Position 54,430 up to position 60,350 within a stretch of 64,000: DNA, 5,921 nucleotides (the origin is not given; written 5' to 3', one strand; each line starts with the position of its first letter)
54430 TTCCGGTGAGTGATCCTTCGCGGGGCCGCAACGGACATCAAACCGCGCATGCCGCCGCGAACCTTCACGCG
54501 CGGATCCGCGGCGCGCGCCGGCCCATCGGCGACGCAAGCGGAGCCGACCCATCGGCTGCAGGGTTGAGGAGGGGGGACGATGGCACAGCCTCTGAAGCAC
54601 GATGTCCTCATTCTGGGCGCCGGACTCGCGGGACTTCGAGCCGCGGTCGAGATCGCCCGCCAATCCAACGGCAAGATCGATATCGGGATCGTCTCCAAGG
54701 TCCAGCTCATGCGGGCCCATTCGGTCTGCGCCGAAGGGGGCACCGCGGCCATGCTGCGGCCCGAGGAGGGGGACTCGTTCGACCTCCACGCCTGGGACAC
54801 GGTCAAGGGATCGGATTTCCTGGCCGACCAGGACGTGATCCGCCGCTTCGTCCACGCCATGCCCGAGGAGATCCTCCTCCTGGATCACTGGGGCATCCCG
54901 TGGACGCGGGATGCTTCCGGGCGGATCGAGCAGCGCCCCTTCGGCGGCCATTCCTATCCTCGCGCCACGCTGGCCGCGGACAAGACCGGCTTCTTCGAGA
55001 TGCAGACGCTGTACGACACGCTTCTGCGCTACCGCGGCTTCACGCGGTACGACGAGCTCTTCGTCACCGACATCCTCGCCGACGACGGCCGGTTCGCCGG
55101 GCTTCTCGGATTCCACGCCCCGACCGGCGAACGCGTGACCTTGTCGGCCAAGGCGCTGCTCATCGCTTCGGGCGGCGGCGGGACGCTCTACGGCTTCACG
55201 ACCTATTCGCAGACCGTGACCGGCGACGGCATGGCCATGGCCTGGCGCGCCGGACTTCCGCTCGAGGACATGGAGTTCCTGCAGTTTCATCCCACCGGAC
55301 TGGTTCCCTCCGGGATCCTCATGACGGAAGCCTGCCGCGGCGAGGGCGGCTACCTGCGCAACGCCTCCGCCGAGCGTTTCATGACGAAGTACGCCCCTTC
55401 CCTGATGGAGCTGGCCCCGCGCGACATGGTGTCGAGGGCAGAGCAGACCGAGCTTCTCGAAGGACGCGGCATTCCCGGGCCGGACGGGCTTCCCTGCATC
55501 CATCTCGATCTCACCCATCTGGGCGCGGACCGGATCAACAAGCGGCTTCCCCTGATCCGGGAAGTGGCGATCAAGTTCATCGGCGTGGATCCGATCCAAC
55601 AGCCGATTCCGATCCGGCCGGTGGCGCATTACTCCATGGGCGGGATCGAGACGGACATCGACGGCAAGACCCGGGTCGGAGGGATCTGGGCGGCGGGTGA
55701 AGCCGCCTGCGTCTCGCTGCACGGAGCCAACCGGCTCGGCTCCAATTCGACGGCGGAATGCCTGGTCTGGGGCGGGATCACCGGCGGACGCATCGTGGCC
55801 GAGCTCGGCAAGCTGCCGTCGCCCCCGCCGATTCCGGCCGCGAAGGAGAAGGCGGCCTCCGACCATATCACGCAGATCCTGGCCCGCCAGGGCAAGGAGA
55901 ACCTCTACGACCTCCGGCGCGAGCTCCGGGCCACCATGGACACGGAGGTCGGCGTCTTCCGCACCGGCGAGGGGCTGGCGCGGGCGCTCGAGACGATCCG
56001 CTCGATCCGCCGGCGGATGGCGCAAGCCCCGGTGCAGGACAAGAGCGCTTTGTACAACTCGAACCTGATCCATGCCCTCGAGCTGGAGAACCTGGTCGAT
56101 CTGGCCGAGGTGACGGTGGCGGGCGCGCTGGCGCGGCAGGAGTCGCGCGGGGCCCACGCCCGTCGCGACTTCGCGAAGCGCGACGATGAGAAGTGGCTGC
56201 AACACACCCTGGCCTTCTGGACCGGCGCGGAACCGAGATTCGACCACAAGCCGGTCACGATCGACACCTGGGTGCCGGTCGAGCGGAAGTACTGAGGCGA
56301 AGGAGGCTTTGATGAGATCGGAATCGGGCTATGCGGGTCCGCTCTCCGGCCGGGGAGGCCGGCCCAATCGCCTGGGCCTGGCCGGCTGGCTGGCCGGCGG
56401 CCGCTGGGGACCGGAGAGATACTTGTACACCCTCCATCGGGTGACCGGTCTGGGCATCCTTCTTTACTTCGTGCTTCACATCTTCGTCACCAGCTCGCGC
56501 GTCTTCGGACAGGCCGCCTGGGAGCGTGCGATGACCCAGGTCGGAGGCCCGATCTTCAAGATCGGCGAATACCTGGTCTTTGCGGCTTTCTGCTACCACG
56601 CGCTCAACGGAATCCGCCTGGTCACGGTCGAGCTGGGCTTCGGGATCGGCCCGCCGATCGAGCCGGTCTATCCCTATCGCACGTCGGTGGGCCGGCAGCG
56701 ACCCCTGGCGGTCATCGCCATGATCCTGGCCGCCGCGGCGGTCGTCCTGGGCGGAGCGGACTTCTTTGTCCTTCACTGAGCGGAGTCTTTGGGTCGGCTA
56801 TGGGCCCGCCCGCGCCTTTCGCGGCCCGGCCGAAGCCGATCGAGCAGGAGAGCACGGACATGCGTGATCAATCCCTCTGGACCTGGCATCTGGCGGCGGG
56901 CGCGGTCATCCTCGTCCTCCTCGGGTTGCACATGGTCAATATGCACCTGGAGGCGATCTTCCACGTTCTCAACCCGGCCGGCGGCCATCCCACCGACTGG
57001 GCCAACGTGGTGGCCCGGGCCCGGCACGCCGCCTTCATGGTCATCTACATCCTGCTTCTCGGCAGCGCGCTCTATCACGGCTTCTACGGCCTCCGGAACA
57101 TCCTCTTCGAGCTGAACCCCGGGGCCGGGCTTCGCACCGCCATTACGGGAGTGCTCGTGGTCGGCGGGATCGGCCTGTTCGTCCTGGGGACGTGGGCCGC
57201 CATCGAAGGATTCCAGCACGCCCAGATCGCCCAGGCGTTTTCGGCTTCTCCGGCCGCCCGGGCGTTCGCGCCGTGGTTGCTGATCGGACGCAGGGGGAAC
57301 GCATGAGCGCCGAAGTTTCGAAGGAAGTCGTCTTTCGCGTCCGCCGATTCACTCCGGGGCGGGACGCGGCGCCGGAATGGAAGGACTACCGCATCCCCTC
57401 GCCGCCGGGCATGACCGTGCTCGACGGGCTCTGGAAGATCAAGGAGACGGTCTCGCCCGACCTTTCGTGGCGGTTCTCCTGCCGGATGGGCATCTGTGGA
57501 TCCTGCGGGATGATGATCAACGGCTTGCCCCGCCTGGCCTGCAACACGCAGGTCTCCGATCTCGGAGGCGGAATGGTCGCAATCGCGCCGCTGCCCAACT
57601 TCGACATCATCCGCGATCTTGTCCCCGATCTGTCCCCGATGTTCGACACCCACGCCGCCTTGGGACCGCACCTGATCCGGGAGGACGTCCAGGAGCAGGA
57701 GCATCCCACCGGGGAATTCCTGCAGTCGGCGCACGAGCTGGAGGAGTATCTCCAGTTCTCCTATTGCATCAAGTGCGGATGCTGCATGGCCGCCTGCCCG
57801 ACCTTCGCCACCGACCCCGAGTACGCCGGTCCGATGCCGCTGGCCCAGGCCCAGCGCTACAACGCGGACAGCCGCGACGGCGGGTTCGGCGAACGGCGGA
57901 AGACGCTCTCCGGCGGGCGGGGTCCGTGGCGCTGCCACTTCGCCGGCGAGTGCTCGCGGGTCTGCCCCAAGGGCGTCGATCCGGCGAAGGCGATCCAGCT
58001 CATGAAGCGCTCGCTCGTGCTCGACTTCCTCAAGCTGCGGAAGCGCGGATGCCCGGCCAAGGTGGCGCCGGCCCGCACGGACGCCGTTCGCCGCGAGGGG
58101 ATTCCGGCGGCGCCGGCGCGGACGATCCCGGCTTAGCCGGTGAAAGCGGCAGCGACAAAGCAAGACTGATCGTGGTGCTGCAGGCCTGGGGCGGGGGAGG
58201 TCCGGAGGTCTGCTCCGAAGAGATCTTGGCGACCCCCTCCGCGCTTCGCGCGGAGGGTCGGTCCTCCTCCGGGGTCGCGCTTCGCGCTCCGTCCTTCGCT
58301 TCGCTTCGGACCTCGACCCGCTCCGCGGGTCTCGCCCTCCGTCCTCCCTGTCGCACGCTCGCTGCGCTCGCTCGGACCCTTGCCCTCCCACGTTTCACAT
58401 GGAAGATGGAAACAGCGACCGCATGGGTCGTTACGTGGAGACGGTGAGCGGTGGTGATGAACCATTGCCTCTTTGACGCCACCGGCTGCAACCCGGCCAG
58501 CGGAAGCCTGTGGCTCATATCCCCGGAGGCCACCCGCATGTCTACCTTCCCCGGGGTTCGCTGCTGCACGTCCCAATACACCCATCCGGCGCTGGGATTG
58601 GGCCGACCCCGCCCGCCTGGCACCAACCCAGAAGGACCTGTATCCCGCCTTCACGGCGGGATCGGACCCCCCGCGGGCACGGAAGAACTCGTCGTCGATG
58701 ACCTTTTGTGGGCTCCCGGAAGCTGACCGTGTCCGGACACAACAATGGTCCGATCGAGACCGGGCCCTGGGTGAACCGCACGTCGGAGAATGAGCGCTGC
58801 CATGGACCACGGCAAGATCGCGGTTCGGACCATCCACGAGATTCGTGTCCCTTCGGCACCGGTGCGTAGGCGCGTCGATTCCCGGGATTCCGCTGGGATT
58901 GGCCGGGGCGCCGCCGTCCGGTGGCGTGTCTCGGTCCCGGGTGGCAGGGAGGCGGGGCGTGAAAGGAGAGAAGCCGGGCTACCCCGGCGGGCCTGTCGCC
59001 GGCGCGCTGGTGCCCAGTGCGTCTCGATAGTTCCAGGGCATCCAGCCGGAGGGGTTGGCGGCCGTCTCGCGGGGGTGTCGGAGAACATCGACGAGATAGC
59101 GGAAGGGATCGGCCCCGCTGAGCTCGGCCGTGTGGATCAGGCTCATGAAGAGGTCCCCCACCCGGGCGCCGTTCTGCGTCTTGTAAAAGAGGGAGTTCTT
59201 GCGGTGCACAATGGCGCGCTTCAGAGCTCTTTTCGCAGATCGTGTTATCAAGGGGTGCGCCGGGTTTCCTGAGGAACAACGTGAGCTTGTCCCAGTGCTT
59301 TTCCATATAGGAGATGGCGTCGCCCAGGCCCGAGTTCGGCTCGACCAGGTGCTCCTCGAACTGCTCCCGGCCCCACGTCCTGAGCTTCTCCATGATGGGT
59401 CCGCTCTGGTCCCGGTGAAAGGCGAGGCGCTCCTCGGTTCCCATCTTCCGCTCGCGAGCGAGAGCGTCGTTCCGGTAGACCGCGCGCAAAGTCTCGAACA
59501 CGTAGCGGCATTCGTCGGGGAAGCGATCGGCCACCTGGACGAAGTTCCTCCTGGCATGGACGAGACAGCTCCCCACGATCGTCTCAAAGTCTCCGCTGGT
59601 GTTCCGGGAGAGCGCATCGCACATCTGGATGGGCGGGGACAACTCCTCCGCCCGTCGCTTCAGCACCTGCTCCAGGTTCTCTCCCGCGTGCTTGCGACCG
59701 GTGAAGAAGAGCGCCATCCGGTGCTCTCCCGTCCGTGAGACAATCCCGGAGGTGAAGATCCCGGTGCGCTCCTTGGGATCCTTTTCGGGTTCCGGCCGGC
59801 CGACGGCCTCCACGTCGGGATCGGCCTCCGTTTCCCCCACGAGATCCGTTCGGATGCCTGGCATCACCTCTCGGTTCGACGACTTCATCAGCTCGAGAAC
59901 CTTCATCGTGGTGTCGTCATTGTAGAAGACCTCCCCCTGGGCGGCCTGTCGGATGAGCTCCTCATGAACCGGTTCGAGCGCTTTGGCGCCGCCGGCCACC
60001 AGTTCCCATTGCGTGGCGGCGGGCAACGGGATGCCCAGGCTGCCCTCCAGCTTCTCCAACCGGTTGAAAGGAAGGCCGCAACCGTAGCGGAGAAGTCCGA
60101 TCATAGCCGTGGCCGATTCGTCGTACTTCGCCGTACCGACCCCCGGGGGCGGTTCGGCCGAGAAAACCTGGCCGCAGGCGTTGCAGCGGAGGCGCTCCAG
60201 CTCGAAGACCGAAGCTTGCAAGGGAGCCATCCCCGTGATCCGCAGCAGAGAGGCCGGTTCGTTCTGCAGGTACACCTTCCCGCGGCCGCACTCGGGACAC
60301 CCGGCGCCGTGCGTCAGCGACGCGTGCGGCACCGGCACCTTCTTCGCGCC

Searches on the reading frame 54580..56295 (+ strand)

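Call 58: search_protein_families(library=pfam, proteins=[window:54580-56295:+], max_evalue=0.00001)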
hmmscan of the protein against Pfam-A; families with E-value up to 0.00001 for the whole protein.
window:54580-56295:+ (571 aa): 3 families
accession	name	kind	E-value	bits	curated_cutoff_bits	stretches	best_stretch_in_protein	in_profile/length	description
PF00890.30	FAD_binding_2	-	2.2e-98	330.6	20.4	1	8-390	1-413/414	FAD binding domain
PF02910.25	Succ_DH_flav_C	-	5e-43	146.6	20.8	1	446-571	1-130/130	Fumarate reductase flavoprotein C-term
PF07992.20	Pyr_redox_2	-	6.8e-07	29.4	26.1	0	7-34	1-27/291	Pyridine nucleotide-disulphide oxidoreductase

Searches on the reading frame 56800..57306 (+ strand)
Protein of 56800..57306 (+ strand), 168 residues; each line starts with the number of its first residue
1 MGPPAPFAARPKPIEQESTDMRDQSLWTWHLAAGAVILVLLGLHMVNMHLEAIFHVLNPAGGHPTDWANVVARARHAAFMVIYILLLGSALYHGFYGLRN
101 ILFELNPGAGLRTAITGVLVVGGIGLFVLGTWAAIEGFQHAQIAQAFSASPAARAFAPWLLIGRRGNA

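Call 85: search_protein_families(library=pfam, proteins=[window:56800-57306:+], max_evalue=0.0001)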
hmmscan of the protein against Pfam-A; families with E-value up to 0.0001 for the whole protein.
window:56800-57306:+ (168 aa): 1 family
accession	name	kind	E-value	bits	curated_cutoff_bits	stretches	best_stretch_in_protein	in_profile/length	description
PF01127.27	Sdh_cyt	-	7.6e-05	23.2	25.8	1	24-105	20-95/122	Succinate dehydrogenase/Fumarate reductase transmembrane subunit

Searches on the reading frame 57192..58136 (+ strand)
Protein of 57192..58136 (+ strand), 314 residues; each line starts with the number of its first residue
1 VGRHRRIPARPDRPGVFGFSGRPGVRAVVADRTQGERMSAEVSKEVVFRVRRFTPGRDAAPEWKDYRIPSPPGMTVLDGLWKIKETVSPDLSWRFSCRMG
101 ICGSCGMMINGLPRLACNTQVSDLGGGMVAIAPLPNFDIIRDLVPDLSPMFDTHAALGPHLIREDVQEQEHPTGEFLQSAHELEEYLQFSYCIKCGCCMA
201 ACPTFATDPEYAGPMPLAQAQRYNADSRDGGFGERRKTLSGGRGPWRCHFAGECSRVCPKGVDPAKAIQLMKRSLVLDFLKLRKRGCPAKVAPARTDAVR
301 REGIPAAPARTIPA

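Call 58: search_protein_families(library=pfam, proteins=[window:57192-58136:+], max_evalue=0.00001)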
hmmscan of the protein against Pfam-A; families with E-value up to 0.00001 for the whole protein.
window:57192-58136:+ (314 aa): 6 families
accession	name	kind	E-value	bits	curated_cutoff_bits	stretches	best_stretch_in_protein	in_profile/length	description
PF13085.11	Fer2_3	-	1.8e-32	111.9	27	1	48-151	2-106/107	2Fe-2S iron-sulfur cluster binding domain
PF13183.11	Fer4_8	-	6.5e-11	43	27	1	189-262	2-68/68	4Fe-4S dicluster domain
PF13237.11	Fer4_10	-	3.1e-08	33.9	25.5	1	187-259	4-53/53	4Fe-4S dicluster domain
PF13534.11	Fer4_17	-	1.5e-07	32.2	22.2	1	192-263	2-61/61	4Fe-4S dicluster domain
PF13187.11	Fer4_9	-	1.2e-06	28.9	27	1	191-261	1-50/52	4Fe-4S dicluster domain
PF12838.12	Fer4_7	-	6.9e-06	26.9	27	0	192-262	2-52/52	4Fe-4S dicluster domain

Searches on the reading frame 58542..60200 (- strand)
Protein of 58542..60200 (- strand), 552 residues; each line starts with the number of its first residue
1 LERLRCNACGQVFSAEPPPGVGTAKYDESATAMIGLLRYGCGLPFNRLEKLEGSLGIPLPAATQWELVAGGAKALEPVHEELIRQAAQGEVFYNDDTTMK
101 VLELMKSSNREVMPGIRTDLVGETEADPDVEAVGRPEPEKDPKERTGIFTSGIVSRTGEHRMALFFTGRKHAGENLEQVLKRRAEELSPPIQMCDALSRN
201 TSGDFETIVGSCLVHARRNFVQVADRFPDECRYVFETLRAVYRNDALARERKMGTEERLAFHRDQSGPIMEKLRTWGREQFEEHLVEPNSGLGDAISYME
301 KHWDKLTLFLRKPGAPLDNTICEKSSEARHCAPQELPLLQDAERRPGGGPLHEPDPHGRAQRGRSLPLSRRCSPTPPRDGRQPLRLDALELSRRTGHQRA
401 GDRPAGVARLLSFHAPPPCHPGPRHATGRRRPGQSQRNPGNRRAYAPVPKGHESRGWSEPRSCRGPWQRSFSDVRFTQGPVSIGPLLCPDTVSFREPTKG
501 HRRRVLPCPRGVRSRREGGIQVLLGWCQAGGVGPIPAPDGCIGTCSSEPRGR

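Call 91: search_protein_families(library=pfam, proteins=[window:58542-60200:-], max_evalue=0.01)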
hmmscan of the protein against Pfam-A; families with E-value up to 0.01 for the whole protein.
window:58542-60200:- (552 aa): 1 family
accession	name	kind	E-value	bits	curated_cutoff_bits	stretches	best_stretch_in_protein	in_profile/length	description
PF03050.20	DDE_Tnp_IS66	-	7.9e-33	114.5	23.1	2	157-325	100-262/284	Transposase IS66 family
